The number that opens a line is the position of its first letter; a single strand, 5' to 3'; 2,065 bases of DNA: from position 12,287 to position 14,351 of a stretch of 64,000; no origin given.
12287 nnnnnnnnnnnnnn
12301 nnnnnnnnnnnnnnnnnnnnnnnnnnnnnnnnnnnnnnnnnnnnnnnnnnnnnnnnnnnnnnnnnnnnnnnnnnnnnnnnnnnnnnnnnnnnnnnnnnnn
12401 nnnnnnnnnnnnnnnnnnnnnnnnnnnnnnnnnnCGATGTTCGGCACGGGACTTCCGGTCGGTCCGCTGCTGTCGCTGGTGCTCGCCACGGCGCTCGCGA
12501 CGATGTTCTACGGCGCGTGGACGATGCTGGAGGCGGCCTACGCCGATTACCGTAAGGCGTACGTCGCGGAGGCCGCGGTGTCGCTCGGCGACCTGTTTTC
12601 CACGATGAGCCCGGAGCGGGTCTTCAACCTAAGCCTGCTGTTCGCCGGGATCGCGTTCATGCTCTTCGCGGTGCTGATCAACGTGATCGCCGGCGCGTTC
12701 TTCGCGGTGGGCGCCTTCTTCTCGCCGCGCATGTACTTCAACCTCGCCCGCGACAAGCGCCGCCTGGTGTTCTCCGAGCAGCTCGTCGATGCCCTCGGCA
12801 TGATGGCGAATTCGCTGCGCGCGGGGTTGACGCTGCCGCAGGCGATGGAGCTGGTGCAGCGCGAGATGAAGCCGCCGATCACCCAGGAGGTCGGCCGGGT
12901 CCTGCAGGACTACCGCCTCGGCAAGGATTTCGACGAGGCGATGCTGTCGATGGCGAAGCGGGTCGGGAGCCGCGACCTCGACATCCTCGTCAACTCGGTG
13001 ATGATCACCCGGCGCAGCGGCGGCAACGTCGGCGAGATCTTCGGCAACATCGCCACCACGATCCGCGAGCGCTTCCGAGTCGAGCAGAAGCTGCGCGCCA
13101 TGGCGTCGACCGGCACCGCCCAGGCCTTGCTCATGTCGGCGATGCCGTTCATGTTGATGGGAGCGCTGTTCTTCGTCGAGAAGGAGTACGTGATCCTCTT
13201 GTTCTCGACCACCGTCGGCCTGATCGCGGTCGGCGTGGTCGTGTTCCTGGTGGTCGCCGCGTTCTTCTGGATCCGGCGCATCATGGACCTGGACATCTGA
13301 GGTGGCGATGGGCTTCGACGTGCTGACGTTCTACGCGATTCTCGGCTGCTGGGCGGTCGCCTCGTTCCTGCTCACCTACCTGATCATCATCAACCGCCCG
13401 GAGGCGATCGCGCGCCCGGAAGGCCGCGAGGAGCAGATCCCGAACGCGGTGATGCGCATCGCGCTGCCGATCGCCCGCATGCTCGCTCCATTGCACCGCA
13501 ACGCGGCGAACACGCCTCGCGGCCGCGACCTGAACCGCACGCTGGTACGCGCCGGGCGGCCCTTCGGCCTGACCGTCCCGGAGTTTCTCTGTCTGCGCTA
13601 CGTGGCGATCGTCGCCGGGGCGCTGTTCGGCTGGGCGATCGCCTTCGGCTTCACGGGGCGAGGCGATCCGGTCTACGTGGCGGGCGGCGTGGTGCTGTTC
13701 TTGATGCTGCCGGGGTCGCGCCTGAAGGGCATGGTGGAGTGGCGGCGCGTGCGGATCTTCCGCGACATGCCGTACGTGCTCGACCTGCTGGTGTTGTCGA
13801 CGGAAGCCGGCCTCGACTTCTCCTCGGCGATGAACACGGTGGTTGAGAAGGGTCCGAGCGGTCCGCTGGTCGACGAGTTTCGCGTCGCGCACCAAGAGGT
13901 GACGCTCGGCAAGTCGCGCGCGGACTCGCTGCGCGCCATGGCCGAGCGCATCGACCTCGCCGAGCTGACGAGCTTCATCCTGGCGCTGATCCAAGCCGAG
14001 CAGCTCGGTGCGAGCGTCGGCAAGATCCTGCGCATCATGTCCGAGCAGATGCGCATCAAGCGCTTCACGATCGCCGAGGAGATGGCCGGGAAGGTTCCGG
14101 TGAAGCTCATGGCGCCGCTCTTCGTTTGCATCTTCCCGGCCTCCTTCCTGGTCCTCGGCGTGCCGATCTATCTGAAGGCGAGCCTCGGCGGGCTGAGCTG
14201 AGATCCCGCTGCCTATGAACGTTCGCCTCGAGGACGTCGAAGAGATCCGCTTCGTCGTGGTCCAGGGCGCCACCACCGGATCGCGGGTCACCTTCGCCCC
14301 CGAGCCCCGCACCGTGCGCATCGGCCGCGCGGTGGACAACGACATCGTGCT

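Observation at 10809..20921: Three paralogous CpaF/TadA ATPases, each with an N-terminal FHA domain and a Pro/Ala linker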

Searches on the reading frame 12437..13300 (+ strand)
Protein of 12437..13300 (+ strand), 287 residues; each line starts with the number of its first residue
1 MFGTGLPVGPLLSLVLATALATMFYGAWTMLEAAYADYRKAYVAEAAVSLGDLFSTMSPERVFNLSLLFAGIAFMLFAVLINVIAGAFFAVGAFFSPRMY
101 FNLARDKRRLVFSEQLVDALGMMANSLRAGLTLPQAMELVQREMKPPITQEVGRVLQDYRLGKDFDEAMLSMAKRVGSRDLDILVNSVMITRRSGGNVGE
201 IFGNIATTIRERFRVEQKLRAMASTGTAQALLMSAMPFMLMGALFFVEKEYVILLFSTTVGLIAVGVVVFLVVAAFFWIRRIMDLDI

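Call 8: search_protein_families(library=pfam, proteins=[window:12437-13300:+], max_evalue=0.01)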
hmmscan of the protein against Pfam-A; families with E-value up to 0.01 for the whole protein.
window:12437-13300:+ (287 aa): 1 family
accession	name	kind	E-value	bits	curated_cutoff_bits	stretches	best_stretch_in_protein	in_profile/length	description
PF00482.28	T2SSF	-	1.3e-18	67.5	25.2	1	121-244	3-123/125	Type II secretion system (T2SS), protein F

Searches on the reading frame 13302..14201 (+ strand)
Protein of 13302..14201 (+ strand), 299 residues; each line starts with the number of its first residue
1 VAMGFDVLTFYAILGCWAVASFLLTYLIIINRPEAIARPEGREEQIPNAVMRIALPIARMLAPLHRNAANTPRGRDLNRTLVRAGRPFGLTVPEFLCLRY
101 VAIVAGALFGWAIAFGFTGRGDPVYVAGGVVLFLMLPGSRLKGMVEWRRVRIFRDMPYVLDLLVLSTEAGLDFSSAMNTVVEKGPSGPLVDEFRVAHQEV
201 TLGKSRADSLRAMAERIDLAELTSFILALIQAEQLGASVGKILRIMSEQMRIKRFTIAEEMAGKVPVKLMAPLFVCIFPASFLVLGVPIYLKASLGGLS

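Call 8: search_protein_families(library=pfam, proteins=[window:13302-14201:+], max_evalue=0.01)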
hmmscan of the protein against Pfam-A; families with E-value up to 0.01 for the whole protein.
window:13302-14201:+ (299 aa): 1 family
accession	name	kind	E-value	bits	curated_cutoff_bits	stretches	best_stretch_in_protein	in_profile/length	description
PF00482.28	T2SSF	-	1.3e-14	54.7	25.2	1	160-285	2-123/125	Type II secretion system (T2SS), protein F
